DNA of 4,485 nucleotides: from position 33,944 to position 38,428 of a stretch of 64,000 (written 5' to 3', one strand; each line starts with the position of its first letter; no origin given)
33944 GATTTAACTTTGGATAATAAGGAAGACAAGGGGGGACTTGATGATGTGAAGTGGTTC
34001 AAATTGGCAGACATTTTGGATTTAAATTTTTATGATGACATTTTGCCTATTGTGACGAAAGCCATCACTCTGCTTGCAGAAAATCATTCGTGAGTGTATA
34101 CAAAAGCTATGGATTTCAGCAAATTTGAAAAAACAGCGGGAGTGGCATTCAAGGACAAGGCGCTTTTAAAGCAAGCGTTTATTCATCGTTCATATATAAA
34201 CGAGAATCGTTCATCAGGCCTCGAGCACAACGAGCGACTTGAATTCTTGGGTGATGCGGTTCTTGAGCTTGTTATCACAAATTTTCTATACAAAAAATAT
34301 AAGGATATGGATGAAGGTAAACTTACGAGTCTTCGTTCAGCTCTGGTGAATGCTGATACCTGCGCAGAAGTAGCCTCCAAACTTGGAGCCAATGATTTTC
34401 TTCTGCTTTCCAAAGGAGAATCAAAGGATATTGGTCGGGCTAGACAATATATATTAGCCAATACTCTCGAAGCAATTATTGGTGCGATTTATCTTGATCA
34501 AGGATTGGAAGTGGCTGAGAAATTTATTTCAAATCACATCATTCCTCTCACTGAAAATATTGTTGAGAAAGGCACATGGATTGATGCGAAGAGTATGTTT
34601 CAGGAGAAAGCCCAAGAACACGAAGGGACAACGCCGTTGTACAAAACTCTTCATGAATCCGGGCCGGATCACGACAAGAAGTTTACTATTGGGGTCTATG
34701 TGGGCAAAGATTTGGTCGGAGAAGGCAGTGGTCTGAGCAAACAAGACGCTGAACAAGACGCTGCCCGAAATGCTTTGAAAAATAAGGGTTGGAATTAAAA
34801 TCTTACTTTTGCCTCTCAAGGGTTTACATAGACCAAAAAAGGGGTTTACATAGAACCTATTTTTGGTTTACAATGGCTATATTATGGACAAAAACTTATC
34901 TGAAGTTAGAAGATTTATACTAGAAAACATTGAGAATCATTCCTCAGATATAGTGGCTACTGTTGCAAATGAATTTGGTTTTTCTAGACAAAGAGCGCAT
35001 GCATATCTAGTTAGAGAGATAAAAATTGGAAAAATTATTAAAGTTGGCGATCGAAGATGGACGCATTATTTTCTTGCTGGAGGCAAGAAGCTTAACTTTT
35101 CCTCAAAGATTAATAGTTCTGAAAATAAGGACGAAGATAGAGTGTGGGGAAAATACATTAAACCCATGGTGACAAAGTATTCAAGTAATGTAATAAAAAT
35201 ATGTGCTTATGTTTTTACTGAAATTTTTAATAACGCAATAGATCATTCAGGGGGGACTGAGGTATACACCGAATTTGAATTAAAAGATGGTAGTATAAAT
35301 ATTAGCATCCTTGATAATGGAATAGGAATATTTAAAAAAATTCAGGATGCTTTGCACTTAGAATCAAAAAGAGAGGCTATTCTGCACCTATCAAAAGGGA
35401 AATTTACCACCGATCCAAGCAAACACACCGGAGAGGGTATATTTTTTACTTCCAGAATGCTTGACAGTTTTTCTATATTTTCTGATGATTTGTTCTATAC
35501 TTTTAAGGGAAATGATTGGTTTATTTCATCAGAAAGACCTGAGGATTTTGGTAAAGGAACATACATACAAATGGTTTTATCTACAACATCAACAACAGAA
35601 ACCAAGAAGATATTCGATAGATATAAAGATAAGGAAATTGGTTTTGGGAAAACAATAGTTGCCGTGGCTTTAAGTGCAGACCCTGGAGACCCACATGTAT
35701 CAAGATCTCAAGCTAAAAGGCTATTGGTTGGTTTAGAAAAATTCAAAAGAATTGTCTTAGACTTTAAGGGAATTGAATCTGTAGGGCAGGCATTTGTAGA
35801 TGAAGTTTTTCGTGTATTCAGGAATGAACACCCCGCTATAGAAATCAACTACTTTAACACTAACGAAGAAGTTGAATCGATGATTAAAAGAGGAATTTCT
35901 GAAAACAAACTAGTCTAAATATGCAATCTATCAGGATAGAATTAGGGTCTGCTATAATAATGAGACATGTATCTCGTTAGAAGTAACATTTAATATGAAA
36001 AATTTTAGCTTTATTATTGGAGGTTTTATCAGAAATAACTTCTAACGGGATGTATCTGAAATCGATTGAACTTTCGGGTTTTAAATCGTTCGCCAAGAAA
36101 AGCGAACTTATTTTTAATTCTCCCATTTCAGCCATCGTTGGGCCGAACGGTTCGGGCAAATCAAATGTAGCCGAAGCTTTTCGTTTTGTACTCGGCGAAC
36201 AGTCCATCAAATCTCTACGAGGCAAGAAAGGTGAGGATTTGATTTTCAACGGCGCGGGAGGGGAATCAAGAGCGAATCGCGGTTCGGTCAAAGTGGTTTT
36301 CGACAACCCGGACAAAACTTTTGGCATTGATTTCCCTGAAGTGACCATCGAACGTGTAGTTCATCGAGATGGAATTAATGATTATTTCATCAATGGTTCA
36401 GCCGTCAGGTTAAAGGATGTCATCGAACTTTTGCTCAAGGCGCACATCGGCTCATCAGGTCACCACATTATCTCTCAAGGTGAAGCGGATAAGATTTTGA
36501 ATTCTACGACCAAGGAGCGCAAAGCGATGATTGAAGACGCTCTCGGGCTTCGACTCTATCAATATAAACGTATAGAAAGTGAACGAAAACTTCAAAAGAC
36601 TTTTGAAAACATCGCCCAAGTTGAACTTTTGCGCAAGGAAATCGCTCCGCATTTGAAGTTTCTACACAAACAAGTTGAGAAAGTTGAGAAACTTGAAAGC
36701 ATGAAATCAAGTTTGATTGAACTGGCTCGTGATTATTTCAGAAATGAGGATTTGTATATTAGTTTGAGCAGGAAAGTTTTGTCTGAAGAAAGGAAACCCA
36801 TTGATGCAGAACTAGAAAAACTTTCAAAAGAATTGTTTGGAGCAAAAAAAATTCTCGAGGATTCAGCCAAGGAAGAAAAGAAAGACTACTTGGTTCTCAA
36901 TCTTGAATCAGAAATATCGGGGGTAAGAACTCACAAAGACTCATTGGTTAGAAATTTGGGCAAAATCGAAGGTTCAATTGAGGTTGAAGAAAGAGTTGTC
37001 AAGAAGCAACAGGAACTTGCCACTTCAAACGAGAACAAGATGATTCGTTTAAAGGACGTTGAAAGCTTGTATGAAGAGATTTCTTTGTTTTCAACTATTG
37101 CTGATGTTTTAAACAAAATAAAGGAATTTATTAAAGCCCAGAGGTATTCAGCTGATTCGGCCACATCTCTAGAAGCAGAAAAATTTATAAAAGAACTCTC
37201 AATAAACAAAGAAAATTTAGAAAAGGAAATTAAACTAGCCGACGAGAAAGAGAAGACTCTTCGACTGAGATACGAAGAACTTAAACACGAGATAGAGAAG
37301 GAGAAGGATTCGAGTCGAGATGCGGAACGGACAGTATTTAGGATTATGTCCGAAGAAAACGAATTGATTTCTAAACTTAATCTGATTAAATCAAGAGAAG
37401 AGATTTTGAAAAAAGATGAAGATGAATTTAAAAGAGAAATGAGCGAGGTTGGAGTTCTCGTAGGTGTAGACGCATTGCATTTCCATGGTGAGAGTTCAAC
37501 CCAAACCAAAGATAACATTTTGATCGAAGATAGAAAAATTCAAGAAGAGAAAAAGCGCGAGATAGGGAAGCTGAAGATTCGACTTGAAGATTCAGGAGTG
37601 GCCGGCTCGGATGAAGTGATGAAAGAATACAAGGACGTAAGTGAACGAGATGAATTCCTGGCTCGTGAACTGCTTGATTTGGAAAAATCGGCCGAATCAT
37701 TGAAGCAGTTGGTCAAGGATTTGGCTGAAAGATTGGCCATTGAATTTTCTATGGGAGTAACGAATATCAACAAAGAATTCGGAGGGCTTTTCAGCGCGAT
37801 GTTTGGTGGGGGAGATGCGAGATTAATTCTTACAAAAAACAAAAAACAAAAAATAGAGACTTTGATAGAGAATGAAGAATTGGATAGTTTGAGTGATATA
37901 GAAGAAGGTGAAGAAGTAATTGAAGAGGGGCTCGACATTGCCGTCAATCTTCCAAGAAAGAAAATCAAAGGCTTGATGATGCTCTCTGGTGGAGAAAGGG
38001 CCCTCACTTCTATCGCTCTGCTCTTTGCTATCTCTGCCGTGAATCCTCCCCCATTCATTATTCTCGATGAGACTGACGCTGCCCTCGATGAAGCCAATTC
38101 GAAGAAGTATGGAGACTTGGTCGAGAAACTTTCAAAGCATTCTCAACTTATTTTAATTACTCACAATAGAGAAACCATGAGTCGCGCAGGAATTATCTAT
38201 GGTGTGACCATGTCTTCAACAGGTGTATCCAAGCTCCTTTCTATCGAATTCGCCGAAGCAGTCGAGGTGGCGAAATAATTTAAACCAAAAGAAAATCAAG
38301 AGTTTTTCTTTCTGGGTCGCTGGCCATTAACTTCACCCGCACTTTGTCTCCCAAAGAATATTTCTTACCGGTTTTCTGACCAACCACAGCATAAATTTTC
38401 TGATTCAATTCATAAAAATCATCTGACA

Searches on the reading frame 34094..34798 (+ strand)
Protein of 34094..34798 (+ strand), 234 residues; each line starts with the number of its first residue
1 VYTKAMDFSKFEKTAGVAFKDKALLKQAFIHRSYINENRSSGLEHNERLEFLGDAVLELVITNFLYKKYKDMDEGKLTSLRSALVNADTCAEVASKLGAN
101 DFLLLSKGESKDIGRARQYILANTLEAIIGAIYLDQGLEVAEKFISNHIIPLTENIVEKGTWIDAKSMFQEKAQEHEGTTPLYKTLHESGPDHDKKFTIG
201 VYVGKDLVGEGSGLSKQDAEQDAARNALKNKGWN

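Call 73: search_protein_families(library=pfam, proteins=[window:34094-34798:+], max_evalue=0.001)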
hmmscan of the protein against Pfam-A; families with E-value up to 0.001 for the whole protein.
window:34094-34798:+ (234 aa): 5 families
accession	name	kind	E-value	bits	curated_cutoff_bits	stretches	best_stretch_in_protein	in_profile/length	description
PF14622.11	Ribonucleas_3_3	-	1.5e-39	135.5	35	1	21-151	1-126/128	Ribonuclease-III-like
PF00636.31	Ribonuclease_3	-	4.6e-28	98.4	27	1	47-137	1-102/102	Ribonuclease III domain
PF00035.32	dsrm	-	1.5e-15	57.9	23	1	165-230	1-65/66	Double-stranded RNA binding motif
PF22935.1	RM44_endonuclase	-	3.6e-12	47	27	1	18-132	16-139/139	Large ribosomal subunit protein mL44, endonuclease domain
PF24995.1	DSRM_2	-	0.00071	20.4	27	0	185-229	32-75/79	dsRNA binding domain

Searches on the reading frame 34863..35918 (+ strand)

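Call 73: search_protein_families(library=pfam, proteins=[window:34863-35918:+], max_evalue=0.001)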
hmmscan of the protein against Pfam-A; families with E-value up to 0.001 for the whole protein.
window:34863-35918:+ (351 aa): 3 families
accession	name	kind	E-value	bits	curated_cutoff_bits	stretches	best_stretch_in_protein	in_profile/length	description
PF14213.11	DUF4325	-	8.1e-16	57.9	23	1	283-337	1-63/64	STAS-like domain of unknown function (DUF4325)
PF02518.31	HATPase_c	-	9.8e-07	29.6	26.4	1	116-238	8-106/111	Histidine kinase-, DNA gyrase B-, and HSP90-like ATPase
PF13581.12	HATPase_c_2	-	4.4e-05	23.9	27.4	1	116-205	34-114/127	Histidine kinase-like ATPase domain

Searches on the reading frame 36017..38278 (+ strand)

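Call 73: search_protein_families(library=pfam, proteins=[window:36017-38278:+], max_evalue=0.001)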
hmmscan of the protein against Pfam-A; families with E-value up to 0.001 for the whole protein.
window:36017-38278:+ (753 aa): 5 families
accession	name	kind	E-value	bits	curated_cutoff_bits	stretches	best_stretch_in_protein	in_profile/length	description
PF02463.25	SMC_N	-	3.5e-64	216.7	40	1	13-738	1-219/220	RecF/RecN/SMC N terminal domain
PF13476.12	AAA_23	-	3.3e-13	51.2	27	1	16-217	1-177/201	AAA domain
PF13175.12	AAA_15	-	1e-10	42.2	32.1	1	12-290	1-248/374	AAA ATPase domain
PF13304.12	AAA_21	-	3.4e-07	31.1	27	1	37-68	1-30/304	AAA domain, putative AbiEii toxin, Type IV TA system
PF00005.33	ABC_tran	-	3.8e-05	24.8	25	0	37-97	13-67/137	ABC transporter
